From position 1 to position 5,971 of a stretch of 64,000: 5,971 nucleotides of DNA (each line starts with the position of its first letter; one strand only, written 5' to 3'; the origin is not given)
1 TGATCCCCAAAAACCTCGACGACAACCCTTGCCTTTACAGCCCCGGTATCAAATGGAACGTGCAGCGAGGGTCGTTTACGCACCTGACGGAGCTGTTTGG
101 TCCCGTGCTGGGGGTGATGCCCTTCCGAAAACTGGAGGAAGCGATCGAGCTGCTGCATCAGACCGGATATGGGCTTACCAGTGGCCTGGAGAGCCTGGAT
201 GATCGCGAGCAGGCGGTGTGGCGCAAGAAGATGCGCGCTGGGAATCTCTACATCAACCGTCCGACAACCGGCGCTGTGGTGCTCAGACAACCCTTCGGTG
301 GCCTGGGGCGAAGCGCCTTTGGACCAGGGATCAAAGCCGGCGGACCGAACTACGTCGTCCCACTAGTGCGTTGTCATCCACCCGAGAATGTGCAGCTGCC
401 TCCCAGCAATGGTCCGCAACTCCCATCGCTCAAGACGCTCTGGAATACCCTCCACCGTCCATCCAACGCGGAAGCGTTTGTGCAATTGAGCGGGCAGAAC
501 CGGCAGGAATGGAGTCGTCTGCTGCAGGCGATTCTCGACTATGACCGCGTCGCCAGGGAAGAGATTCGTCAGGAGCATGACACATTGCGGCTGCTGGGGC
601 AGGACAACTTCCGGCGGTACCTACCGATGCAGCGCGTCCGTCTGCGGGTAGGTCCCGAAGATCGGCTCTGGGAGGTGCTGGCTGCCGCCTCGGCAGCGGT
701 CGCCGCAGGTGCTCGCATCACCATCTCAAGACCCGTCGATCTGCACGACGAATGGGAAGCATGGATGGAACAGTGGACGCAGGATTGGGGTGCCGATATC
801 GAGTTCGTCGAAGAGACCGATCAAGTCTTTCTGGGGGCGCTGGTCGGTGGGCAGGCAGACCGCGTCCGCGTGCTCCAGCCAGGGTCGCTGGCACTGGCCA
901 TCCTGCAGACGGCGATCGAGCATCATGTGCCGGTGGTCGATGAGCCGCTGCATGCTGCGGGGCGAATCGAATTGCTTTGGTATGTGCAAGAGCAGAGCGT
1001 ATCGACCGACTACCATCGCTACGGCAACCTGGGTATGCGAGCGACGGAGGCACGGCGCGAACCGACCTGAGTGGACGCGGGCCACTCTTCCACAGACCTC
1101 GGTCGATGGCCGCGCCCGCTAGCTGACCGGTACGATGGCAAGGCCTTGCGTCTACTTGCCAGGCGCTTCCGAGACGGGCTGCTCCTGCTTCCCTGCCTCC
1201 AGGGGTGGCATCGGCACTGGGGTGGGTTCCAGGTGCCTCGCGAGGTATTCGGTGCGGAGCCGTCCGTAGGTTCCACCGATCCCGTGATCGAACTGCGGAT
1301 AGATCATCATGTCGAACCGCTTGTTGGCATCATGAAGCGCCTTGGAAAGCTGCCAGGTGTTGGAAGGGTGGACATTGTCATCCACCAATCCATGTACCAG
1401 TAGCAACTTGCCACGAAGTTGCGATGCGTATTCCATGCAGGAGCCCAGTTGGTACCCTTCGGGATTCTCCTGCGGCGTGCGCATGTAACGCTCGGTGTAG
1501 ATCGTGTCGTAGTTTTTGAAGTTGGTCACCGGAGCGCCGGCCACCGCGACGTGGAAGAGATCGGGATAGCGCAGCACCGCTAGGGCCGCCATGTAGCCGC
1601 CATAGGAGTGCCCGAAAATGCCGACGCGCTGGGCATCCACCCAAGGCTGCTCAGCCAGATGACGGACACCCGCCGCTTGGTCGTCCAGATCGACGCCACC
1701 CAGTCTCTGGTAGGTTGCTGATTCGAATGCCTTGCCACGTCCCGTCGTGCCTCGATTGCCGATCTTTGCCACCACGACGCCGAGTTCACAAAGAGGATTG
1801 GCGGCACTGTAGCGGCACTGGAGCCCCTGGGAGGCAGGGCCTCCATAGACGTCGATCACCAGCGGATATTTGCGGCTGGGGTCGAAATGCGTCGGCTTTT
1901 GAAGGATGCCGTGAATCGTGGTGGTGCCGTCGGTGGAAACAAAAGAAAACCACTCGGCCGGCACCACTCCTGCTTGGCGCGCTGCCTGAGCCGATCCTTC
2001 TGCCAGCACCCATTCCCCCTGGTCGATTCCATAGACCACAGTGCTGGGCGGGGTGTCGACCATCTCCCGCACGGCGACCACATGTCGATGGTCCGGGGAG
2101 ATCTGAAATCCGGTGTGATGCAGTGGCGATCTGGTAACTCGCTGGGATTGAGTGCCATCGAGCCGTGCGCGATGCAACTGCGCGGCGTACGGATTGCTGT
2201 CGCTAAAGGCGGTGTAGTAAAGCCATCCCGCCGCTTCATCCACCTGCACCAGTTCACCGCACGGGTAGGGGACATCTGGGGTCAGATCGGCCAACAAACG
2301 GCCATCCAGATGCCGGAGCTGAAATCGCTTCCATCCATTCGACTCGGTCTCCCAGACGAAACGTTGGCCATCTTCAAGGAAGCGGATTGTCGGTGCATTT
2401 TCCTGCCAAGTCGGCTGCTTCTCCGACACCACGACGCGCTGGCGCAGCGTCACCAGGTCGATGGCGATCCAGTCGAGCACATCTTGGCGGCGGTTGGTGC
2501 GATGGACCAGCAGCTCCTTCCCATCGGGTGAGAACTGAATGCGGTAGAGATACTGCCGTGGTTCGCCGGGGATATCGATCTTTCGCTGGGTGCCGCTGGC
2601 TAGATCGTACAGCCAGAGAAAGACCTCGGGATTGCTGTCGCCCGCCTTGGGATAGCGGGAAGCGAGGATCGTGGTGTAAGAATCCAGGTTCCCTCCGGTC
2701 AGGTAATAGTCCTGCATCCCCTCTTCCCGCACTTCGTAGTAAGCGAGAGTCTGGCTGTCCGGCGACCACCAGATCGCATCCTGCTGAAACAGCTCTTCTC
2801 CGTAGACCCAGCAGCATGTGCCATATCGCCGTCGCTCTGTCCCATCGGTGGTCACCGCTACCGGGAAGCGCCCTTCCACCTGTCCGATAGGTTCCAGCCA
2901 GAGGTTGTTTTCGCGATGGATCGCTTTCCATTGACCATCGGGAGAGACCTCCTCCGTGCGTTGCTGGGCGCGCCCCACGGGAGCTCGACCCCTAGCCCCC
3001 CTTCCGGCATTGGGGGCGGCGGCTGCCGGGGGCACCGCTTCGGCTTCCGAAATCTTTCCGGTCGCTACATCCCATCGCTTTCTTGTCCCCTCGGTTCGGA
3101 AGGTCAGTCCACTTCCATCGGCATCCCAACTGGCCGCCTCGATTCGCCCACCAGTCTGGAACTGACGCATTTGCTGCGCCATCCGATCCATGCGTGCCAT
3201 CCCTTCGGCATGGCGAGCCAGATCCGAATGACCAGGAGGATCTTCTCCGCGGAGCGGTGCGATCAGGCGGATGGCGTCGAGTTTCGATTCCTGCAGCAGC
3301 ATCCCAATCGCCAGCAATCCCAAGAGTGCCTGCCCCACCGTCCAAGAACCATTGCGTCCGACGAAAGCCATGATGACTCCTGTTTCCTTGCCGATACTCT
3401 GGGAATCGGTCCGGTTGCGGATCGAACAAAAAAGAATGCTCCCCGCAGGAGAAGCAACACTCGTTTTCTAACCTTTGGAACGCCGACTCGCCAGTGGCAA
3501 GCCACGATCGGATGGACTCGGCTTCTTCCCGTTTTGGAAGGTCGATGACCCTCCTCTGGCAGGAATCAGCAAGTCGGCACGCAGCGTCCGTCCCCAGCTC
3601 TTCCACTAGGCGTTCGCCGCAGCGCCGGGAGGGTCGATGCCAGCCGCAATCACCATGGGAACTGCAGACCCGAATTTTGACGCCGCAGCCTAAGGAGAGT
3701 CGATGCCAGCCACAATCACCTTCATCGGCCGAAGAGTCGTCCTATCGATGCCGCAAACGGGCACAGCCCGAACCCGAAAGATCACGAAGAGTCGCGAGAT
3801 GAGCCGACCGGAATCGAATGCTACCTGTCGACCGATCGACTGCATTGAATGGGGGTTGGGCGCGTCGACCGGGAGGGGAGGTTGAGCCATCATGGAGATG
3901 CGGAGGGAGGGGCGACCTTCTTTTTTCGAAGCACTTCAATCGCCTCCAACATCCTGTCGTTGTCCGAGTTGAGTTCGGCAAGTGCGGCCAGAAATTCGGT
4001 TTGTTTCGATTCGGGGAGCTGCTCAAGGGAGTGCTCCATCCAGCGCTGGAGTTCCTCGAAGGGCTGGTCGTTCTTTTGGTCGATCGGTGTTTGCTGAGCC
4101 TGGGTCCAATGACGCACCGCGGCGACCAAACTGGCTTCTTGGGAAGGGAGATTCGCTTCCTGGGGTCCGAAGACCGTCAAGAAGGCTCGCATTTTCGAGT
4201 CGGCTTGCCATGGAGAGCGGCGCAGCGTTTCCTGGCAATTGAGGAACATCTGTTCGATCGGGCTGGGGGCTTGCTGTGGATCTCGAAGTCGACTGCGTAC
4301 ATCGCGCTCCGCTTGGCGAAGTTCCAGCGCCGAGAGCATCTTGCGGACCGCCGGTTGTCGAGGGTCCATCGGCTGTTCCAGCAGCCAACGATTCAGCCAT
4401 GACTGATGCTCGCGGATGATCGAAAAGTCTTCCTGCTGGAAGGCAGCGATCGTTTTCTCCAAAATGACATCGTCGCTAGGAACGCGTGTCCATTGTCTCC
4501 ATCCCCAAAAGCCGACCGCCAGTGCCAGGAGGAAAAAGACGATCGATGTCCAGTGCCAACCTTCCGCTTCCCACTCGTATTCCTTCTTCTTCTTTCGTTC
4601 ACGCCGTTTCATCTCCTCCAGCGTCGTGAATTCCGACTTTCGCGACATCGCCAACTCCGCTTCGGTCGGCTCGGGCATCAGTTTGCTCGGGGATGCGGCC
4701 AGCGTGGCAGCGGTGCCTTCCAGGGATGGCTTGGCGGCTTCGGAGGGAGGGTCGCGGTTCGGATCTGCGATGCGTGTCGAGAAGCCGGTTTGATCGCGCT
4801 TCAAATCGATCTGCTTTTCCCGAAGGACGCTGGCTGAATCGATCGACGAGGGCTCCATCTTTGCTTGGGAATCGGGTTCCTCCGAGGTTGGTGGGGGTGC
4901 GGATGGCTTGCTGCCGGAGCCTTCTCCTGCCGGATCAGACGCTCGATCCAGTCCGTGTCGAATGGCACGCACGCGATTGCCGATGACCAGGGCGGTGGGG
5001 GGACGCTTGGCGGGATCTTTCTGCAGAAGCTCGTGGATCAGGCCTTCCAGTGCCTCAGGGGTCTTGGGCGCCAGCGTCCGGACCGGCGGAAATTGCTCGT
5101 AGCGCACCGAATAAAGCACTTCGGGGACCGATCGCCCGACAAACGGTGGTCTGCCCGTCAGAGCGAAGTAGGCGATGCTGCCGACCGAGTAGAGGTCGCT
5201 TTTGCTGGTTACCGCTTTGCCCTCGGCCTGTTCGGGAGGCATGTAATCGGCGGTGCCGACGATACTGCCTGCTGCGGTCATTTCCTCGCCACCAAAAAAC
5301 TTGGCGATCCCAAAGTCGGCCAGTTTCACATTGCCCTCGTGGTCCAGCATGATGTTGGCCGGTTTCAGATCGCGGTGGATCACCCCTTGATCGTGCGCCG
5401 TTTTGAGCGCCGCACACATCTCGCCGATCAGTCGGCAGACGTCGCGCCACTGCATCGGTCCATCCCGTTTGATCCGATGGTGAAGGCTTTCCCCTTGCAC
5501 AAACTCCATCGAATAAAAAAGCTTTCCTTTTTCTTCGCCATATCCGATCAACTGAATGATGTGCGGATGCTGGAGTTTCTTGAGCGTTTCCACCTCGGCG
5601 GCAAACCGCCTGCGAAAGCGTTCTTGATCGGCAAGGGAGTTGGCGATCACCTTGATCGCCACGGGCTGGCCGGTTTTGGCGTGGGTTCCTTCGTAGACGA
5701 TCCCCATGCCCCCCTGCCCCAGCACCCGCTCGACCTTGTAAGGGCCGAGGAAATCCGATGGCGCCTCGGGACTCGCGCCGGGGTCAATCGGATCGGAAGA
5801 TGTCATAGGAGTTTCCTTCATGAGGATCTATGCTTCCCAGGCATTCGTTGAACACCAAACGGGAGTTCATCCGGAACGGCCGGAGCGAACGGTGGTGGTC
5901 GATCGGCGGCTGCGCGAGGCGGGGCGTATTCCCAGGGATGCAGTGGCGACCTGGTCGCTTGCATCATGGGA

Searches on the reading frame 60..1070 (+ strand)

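Call 15: search_protein_families(library=pfam, proteins=[window:60-1070:+], max_evalue=0.001)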
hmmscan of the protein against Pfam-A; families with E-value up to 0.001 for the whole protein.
window:60-1070:+ (336 aa): 1 family
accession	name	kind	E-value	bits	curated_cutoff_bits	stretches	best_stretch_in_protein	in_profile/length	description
PF00171.27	Aldedh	-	1.4e-18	67.1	23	1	8-95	365-448/461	Aldehyde dehydrogenase family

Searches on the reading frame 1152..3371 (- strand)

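Call 15: search_protein_families(library=pfam, proteins=[window:1152-3371:-], max_evalue=0.001)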
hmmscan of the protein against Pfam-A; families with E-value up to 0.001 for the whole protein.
window:1152-3371:- (739 aa): 10 families
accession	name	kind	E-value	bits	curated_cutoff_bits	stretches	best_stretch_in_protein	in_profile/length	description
PF00930.27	DPPIV_N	-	2.5e-57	194.7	22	1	137-442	45-354/354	Dipeptidyl peptidase IV (DPP IV) N-terminal region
PF00326.27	Peptidase_S9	-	1.2e-51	175.7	22.6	1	524-701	7-193/213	Prolyl oligopeptidase family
PF12146.15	Hydrolase_4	-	1.1e-07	31.9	27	1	563-621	60-116/239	Serine aminopeptidase, S33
PF02129.25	Peptidase_S15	-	6.1e-07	29.8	23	0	558-634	73-147/262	X-Pro dipeptidyl-peptidase (S15 family)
PF01738.24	DLH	-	1.1e-05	25.6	21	1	562-697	78-187/217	Dienelactone hydrolase family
PF05577.18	Peptidase_S28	-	4.7e-05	22.8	25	1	563-634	94-170/434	Serine carboxypeptidase S28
PF20434.5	BD-FAE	-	0.00014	21.9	26.8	0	500-600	11-108/215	BD-FAE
PF00756.26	Esterase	-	0.00033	20.9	22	1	579-619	113-153/251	Putative esterase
PF05448.18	AXE1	-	0.00081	18.7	21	0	564-703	159-310/321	Acetyl xylan esterase (AXE1)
PF00561.26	Abhydrolase_1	-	0.00082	19.5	25.8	0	581-610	69-98/245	alpha/beta hydrolase fold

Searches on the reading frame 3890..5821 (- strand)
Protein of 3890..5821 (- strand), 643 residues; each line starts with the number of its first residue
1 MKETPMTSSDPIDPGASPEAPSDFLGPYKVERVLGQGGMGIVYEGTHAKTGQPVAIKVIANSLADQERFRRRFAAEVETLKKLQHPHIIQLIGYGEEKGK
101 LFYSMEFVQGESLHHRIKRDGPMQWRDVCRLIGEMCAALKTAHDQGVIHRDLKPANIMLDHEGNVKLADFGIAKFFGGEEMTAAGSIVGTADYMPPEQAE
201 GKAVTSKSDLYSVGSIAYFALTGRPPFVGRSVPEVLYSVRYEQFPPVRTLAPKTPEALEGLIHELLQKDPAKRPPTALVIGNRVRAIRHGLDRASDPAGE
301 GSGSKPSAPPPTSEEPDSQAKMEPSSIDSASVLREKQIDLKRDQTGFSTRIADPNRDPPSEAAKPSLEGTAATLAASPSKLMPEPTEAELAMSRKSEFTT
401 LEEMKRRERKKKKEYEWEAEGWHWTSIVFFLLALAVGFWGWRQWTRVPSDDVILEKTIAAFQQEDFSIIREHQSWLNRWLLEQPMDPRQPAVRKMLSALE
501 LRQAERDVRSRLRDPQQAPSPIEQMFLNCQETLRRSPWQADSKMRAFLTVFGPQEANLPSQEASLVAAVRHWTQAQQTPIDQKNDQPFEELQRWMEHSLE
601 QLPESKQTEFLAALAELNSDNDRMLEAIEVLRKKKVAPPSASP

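Call 15: search_protein_families(library=pfam, proteins=[window:3890-5821:-], max_evalue=0.001)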
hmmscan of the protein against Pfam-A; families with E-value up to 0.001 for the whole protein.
window:3890-5821:- (643 aa): 4 families
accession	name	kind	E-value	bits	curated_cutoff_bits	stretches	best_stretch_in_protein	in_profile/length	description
PF00069.31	Pkinase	-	3.2e-59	200.9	31.7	1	28-275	1-253/263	Protein kinase domain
PF07714.23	PK_Tyr_Ser-Thr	-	3.7e-38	131.8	23.1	1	29-275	2-250/258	Protein tyrosine and serine/threonine kinase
PF03109.22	ABC1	-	2.2e-07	30.7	22.9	1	72-176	119-217/244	ABC1 atypical kinase-like domain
PF14531.12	Kinase-like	-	0.00073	19.3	25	0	143-200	162-214/289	Kinase-like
